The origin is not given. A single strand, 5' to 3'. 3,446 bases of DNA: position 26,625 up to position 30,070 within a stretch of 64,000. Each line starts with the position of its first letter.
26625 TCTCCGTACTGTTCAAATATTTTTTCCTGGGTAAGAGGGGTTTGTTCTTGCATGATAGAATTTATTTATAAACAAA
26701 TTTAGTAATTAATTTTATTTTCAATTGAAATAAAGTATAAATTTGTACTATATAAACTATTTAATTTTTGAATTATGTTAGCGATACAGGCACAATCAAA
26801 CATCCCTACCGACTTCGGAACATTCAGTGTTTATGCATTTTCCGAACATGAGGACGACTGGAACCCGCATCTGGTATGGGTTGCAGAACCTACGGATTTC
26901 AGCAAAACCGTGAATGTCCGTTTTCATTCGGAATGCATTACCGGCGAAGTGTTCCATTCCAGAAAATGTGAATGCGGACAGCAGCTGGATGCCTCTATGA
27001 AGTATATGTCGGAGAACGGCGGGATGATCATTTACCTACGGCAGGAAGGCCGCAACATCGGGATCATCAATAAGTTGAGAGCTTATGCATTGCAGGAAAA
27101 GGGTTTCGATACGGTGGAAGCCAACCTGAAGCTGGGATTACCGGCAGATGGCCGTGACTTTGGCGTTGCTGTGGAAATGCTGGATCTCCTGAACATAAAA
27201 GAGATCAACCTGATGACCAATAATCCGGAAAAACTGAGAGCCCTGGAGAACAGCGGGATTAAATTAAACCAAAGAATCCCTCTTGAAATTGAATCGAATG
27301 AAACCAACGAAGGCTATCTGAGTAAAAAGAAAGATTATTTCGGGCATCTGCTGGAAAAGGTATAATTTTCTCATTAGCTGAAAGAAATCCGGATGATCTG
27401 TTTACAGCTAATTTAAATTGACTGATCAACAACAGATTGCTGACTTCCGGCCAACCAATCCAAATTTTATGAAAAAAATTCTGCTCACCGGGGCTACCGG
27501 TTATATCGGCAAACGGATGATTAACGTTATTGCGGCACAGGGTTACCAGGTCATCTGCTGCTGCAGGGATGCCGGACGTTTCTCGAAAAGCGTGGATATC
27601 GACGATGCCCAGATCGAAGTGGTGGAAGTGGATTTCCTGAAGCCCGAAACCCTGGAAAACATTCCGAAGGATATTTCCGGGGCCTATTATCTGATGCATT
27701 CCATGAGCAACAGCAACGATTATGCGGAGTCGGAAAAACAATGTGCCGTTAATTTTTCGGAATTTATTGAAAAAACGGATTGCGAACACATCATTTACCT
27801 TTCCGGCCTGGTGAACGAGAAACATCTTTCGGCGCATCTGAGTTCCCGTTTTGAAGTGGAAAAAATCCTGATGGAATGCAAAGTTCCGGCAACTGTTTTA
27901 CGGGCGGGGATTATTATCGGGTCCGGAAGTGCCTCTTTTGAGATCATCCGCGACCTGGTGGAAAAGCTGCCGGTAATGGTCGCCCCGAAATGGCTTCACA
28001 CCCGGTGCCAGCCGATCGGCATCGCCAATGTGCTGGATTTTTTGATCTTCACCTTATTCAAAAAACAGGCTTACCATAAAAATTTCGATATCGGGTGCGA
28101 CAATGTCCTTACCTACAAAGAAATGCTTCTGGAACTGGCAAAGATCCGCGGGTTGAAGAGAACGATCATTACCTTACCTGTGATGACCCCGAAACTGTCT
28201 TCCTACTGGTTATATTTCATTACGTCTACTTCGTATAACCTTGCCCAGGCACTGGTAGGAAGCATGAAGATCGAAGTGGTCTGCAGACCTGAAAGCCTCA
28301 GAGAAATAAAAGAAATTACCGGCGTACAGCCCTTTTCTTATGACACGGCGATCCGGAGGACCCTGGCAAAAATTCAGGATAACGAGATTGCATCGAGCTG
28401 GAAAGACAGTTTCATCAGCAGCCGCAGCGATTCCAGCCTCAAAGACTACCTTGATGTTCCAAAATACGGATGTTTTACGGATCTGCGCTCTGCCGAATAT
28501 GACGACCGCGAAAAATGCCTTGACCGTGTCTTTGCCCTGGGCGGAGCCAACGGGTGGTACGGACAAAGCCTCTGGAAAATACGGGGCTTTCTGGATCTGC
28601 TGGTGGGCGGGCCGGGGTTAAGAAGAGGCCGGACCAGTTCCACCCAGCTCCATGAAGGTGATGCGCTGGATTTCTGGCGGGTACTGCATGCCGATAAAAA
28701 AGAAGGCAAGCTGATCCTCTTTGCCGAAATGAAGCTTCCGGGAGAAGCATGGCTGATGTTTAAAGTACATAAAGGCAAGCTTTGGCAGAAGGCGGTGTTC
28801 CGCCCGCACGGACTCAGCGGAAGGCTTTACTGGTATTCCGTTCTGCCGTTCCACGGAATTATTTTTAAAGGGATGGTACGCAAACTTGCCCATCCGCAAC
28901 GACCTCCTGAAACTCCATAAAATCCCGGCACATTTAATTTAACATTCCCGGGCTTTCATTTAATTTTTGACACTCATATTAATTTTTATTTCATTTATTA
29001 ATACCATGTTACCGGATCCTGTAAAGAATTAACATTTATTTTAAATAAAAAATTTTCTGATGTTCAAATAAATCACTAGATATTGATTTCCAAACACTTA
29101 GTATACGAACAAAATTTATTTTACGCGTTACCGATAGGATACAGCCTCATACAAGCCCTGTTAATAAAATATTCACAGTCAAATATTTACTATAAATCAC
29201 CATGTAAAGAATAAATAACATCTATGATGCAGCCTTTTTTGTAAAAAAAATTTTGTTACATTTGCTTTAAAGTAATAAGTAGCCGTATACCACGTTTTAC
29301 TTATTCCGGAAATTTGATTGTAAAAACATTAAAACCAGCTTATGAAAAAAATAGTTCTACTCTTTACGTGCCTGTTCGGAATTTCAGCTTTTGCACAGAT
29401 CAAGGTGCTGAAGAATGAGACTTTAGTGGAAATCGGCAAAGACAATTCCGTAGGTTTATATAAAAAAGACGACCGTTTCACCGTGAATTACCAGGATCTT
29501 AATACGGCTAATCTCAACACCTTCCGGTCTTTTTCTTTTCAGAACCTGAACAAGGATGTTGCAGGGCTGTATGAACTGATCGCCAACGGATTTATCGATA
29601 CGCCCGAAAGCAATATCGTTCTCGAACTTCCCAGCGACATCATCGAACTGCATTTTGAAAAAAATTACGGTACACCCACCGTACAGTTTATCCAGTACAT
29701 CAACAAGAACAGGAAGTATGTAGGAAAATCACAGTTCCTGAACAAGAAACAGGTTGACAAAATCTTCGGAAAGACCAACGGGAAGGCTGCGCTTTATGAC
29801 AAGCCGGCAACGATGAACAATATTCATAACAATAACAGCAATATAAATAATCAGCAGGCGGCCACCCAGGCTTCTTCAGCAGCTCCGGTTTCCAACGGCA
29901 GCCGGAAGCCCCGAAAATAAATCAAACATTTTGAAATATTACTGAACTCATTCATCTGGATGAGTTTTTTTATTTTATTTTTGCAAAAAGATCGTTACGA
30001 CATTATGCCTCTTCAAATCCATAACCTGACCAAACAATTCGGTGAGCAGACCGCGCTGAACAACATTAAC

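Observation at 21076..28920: Photoreceptor island with ribA and an SDR-DUF2867 gene attached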

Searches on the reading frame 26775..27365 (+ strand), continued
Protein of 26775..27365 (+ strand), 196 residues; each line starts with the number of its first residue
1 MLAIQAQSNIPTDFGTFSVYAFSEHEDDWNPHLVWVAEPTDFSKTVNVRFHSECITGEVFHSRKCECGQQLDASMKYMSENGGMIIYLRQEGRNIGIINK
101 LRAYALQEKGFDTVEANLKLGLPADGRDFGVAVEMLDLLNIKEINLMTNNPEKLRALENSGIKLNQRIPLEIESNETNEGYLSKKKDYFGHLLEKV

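Call 62: find_encoding_contigs(protein=P0048, flank=4000, max_places=8)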
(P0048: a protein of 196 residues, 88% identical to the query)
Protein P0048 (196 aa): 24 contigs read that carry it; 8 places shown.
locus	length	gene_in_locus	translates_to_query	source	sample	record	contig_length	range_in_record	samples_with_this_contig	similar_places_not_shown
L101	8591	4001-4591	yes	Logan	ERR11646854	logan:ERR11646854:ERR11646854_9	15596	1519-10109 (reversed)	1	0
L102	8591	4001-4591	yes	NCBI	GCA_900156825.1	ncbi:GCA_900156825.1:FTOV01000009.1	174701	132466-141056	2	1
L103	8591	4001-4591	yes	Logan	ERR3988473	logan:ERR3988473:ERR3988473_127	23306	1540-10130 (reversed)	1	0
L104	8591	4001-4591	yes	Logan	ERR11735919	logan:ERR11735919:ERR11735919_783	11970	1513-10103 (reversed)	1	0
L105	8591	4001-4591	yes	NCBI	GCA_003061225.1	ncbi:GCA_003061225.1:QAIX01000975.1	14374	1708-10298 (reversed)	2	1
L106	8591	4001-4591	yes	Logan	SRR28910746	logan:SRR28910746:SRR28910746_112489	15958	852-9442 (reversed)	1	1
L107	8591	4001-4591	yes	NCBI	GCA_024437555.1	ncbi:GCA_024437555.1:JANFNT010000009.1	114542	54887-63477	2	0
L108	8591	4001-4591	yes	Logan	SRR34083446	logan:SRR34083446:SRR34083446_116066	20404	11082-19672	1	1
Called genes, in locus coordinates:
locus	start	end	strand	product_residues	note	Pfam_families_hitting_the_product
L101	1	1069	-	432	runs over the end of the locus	PF00875:DNA_photolyase, PF03441:FAD_binding_7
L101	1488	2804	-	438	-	PF03109:ABC1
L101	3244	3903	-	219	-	PF17931:TetR_C_23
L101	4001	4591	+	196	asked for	PF00925:GTP_cyclohydro2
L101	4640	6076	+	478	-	PF01370:Epimerase, PF05368:NmrA, PF13460:NAD_binding_10, PF11066:DUF2867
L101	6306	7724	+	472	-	PF03446:NAD_binding_2, PF00393:6PGD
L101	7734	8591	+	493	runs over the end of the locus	PF00479:G6PD_N, PF02781:G6PD_C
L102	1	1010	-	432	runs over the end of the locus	PF00875:DNA_photolyase, PF03441:FAD_binding_7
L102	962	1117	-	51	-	PF10013:DUF2256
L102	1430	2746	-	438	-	PF03109:ABC1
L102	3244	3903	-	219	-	PF17931:TetR_C_23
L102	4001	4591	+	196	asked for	PF00925:GTP_cyclohydro2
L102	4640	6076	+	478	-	PF01370:Epimerase, PF05368:NmrA, PF13460:NAD_binding_10, PF11066:DUF2867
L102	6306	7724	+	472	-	PF03446:NAD_binding_2, PF00393:6PGD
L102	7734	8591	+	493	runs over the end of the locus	PF00479:G6PD_N, PF02781:G6PD_C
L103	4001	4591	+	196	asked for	PF00925:GTP_cyclohydro2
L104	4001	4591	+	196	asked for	PF00925:GTP_cyclohydro2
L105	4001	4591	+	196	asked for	PF00925:GTP_cyclohydro2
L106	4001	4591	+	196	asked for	PF00925:GTP_cyclohydro2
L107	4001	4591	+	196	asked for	PF00925:GTP_cyclohydro2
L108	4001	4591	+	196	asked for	PF00925:GTP_cyclohydro2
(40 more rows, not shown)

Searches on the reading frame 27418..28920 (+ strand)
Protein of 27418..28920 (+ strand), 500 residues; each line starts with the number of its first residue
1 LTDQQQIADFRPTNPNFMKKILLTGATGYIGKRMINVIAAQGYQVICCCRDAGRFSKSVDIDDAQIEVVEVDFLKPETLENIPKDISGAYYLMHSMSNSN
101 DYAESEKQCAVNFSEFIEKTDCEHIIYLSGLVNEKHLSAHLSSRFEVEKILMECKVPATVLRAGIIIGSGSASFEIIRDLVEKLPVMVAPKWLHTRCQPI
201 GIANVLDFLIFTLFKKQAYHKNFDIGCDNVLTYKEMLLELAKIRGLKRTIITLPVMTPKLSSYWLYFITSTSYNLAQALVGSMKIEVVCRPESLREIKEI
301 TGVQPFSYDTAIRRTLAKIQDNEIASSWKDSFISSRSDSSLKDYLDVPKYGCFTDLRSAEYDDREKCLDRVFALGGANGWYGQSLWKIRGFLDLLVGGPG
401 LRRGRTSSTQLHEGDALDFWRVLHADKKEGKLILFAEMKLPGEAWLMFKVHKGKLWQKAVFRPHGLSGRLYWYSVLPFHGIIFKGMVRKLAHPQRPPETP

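Call 3: search_protein_families(library=pfam, proteins=[window:27418-28920:+])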
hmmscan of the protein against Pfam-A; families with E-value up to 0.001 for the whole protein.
window:27418-28920:+ (500 aa): 5 families
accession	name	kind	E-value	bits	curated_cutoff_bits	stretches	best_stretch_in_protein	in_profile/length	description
PF11066.14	DUF2867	-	2.1e-32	112.8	27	1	353-486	7-142/142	Protein of unknown function (DUF2867)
PF05368.20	NmrA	-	6e-09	36.3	27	1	19-166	3-153/298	NmrA-like family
PF01370.27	Epimerase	-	4.4e-08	33.3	20.9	1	21-129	1-114/240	NAD dependent epimerase/dehydratase family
PF13460.12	NAD_binding_10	-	4.6e-08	33.6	27.2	1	25-134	1-102/184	NAD(P)H-binding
PF04321.23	RmlD_sub_bind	-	0.00092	18.8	27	0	20-110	2-74/287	RmlD substrate binding domain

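Call 4: search_protein_families(library=ncbifam, proteins=[window:27418-28920:+])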
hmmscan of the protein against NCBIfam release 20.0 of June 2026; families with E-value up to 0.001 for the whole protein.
window:27418-28920:+ (500 aa): 12 families
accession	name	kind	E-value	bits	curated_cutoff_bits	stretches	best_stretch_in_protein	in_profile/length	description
TIGR03466.1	HpnA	hypoth_equivalog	7.3e-08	31.7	367.65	1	20-104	2-80/327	hopanoid-associated sugar epimerase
NF006565.0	PRK09072.1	equivalog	1.7e-06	27.8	238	1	19-85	6-73/265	SDR family oxidoreductase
NF050030.1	thlkprotThyD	equivalog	1.2e-05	24.6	400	1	20-76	2-59/305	thylakoid membrane protein ThyD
NF006619.0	PRK09186.1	equivalog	6.2e-05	22.7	255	1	19-120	5-109/256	oxidoreductase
NF005672.0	PRK07454.1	equivalog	7.4e-05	22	234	1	16-100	4-91/241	SDR family oxidoreductase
NF004765.0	PRK06101.1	equivalog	0.00021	20.5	406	1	18-72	1-54/241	SDR family oxidoreductase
NF058621.1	DiazavRedAvaA7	equivalog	0.00022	20.9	400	1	20-80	2-57/304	3-diazoavenalumate denitrifying reductase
NF005539.0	PRK07201.1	equivalog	0.00022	20.1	549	0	5-90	357-445/657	SDR family oxidoreductase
TIGR01746.1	Thioester-redct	subfamily_domain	0.00035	19.9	213.35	0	20-51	1-34/371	thioester reductase domain-containing protein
NF004649.0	PRK05993.1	equivalog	0.00044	19.6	387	1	18-85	4-68/277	SDR family oxidoreductase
NF047420.2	EF_P_mod_YmfI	equivalog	0.00046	20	238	1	21-98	2-83/236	elongation factor P 5-aminopentanone reductase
TIGR01777.1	yfcH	hypoth_equivalog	0.00086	19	207.35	0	21-62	1-42/292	TIGR01777 family oxidoreductase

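Call 51: search_solved_structures(query=window:27418-28920:+, max_evalue=0.01)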
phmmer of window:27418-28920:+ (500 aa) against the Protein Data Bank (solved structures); distinct sequences matched with E-value up to 0.01: 6.
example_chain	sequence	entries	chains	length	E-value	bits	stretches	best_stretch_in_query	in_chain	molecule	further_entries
9g83_P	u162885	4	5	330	1.3e-05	27.2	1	19-289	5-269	NAD-dependent epimerase/dehydratase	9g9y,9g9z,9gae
9f5x_P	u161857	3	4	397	1.8e-05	26.7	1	23-256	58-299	Putative NADH:ubiquinone oxidoreductase 39 kDa subunit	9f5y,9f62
5f5l_A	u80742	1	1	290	2.4e-05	26.3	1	19-187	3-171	Monooxygenase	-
5f5n_A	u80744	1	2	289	2.7e-05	26.2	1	20-187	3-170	Monooxygenase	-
8iuf_E4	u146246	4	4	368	9.2e-05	24.4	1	116-255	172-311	NDUEG4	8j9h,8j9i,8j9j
7arc_P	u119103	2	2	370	0.00018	23.4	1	23-237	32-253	39 kDa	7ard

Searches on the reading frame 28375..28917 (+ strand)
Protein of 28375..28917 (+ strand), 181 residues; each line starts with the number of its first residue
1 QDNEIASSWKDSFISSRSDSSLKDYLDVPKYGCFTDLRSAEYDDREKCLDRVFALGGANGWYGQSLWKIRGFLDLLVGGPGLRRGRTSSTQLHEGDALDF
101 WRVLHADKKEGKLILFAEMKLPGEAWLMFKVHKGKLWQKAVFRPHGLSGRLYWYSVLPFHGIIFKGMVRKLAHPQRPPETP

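Call 76: search_protein_families(library=pfam, proteins=[window:28375-28917:+], max_evalue=5)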
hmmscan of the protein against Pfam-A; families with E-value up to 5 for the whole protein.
window:28375-28917:+ (181 aa): 1 family
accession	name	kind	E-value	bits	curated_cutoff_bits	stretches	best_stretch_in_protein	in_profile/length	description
PF11066.14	DUF2867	-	2.4e-33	115.8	27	1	34-167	7-142/142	Protein of unknown function (DUF2867)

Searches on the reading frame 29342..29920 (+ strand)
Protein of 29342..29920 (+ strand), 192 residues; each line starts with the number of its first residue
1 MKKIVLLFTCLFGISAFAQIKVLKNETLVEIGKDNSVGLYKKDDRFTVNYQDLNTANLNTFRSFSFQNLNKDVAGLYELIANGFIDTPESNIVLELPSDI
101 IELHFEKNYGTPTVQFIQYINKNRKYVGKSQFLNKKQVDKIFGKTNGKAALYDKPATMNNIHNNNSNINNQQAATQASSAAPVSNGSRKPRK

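Call 5: search_protein_families(library=pfam, proteins=[window:29342-29920:+])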
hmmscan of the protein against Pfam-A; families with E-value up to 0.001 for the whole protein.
window:29342-29920:+ (192 aa): 0 families

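Call 83: search_protein_families(library=pfam, proteins=[window:29342-29920:+], max_evalue=0.01)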
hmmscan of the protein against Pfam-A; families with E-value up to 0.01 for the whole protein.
window:29342-29920:+ (192 aa): 1 family
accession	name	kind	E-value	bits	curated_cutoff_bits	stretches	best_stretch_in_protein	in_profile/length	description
PF23085.1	RRM_PARP14_3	-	0.0082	16.6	24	0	93-145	10-61/82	PARP14, third RRM domain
